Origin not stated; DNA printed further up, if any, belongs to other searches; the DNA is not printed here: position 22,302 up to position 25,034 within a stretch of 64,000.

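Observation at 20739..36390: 15.6-kb locus pairing cytoplasmic sugar enzymes with four giant GT-C / DUF2298 'YYY' membrane proteins: candidate uncharacterised envelope-glycoconjugate system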

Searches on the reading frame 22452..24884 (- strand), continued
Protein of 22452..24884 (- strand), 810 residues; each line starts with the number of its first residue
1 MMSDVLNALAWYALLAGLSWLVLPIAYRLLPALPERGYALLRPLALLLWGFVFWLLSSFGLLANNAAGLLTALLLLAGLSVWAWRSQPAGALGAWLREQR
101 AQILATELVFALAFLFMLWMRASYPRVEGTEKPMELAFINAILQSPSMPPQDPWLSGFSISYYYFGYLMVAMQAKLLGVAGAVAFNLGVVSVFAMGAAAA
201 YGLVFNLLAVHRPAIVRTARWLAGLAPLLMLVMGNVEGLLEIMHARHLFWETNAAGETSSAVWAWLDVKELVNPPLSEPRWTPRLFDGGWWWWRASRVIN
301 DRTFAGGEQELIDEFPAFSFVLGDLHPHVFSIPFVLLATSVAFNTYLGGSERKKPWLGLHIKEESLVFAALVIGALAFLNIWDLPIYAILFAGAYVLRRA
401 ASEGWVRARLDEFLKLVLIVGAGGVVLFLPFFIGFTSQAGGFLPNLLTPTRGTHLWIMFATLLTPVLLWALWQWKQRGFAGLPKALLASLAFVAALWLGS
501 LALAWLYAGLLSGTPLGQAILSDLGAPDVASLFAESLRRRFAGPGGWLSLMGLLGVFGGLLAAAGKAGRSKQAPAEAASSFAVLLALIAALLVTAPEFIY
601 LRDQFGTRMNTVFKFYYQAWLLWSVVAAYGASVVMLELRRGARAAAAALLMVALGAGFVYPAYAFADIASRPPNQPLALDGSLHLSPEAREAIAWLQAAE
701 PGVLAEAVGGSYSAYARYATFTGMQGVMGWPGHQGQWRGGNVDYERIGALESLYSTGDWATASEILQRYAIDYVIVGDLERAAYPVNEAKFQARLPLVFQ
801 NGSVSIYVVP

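Call 101: search_protein_families(library=pfam, proteins=[P0343, P0383, P0391, P0297], max_evalue=0.001)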
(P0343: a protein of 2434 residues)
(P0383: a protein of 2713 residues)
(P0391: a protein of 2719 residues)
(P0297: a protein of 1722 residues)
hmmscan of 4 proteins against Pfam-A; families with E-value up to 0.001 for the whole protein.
P0343 (2434 aa): 3 families
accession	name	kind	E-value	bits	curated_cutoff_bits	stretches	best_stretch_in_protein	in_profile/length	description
PF10060.15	DUF2298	-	4.2e-222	738.8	27.8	2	752-1318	1-488/488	Uncharacterized membrane protein (DUF2298)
PF13231.12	PMT_2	-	5e-12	46.8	26.1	1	142-249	24-131/160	Dolichyl-phosphate-mannose-protein mannosyltransferase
PF02366.24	PMT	-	3.9e-11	43.4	22.7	1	143-255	86-204/245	Dolichyl-phosphate-mannose-protein mannosyltransferase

P0383 (2713 aa): 6 families
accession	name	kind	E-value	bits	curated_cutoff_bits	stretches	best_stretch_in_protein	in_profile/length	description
PF10060.15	DUF2298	-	9.5e-225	747.5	27.8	2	1758-2290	1-488/488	Uncharacterized membrane protein (DUF2298)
PF07719.23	TPR_2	-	6.8e-10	38.7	27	1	2666-2697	2-33/34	Tetratricopeptide repeat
PF13432.12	TPR_16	-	4.1e-07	30.8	32.7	1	2636-2699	2-65/65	Tetratricopeptide repeat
PF13181.12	TPR_8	-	1.3e-06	28.5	25.7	0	2633-2663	3-33/34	Tetratricopeptide repeat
PF13414.12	TPR_11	-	2.9e-06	27.3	26.8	0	2638-2679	1-42/42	TPR repeat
PF00515.34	TPR_1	-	6.1e-05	23.1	27.8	0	2634-2662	4-32/34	Tetratricopeptide repeat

P0391 (2719 aa): 17 families
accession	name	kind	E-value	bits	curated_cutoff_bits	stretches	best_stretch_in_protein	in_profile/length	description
PF10060.15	DUF2298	-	1.8e-225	749.9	27.8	2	757-1364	1-488/488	Uncharacterized membrane protein (DUF2298)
PF13181.12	TPR_8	-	8.5e-18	63.4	25.7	1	2674-2703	3-32/34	Tetratricopeptide repeat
PF07719.23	TPR_2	-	2.1e-17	62.2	27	1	2673-2703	2-32/34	Tetratricopeptide repeat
PF13432.12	TPR_16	-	2e-16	60.5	32.7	2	2575-2636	1-62/65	Tetratricopeptide repeat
PF13428.12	TPR_14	-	1.2e-13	50.7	23.5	1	2575-2613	5-43/44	Tetratricopeptide repeat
PF00515.34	TPR_1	-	1.9e-13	50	27.8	1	2675-2704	4-33/34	Tetratricopeptide repeat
PF14559.12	TPR_19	-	5.5e-13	49.5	25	3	2582-2637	2-57/68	Tetratricopeptide repeat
PF13231.12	PMT_2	-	4e-12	47.1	26.1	1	156-260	25-129/160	Dolichyl-phosphate-mannose-protein mannosyltransferase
PF13176.12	TPR_7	-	7.5e-11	41.7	27.9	0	2676-2702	3-29/36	Tetratricopeptide repeat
PF13424.12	TPR_12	-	2e-07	31.6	30.1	1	2641-2703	6-76/77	Tetratricopeptide repeat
PF13414.12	TPR_11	-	1.1e-06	28.6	26.8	0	2651-2686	7-42/42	TPR repeat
PF12895.13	ANAPC3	-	3.9e-06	27.5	27.2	1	2574-2630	26-81/82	Anaphase-promoting complex, cyclosome, subunit 3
PF13431.12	TPR_17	-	1e-05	25.8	24.4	0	2598-2626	6-34/34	Tetratricopeptide repeat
PF13371.12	TPR_9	-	3.4e-05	24.2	35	1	2648-2708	5-65/73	Tetratricopeptide repeat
PF09976.15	TPR_21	-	0.00015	22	25.5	1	2544-2673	49-181/193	Tetratricopeptide repeat-like domain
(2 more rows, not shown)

P0297 (1722 aa): 1 family
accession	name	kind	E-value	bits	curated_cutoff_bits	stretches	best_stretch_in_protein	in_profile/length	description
PF10060.15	DUF2298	-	3.7e-201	669.8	27.8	2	887-1444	2-486/488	Uncharacterized membrane protein (DUF2298)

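Call 102: search_protein_families(library=ncbifam, proteins=[L065:13625-15379:+, L074:13637-15397:+, L060:15131-17041:+, L080:3621-5282:+, L080:12300-14363:+, L067:8341-10188:+, L003:13387-15042:+, L006:12601-14289:+], max_evalue=0.01)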
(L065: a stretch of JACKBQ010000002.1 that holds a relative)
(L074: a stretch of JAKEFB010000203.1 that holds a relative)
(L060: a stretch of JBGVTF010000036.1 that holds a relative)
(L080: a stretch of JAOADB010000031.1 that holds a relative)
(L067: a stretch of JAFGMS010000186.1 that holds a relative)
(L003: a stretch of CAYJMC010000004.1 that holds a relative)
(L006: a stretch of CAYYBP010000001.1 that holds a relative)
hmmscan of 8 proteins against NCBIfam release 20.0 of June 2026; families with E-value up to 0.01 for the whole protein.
L065:13625-15379:+ (584 aa): 2 families
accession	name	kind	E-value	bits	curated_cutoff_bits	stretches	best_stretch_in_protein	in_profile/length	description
TIGR03663.1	TIGR03663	subfamily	2.1e-19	69.9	126.25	1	29-498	4-432/435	flippase activity-associated protein Agl23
NF008228.0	PRK10995.1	equivalog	0.0047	16.2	162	1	382-429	45-94/223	MarC family NAAT transporter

L074:13637-15397:+ (586 aa): 1 family
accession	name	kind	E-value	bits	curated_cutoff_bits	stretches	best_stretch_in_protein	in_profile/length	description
TIGR03663.1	TIGR03663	subfamily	1.9e-18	66.7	126.25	1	28-504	4-429/435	flippase activity-associated protein Agl23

L060:15131-17041:+ (636 aa): 1 family
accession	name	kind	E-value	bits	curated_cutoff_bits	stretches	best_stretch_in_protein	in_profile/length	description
TIGR03663.1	TIGR03663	subfamily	1.2e-50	172.8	126.25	1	68-553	4-433/435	flippase activity-associated protein Agl23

L080:3621-5282:+ (553 aa): 0 families

L080:12300-14363:+ (687 aa): 1 family
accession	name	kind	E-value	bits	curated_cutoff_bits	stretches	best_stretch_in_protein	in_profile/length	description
TIGR03663.1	TIGR03663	subfamily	7.2e-09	35.2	126.25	1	135-253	5-129/435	flippase activity-associated protein Agl23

L067:8341-10188:+ (615 aa): 1 family
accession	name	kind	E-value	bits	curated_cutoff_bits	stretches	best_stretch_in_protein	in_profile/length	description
TIGR03663.1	TIGR03663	subfamily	1.6e-17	63.7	126.25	1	26-382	3-337/435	flippase activity-associated protein Agl23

L003:13387-15042:+ (551 aa): 1 family
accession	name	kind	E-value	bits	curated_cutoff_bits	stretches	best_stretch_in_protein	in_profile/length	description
TIGR03663.1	TIGR03663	subfamily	1.7e-12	47.1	126.25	1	13-143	3-136/435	flippase activity-associated protein Agl23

L006:12601-14289:+ (562 aa): 1 family
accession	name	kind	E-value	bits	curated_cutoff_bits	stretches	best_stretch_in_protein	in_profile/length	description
TIGR03663.1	TIGR03663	subfamily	7.7e-11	41.6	126.25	1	11-340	4-366/435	flippase activity-associated protein Agl23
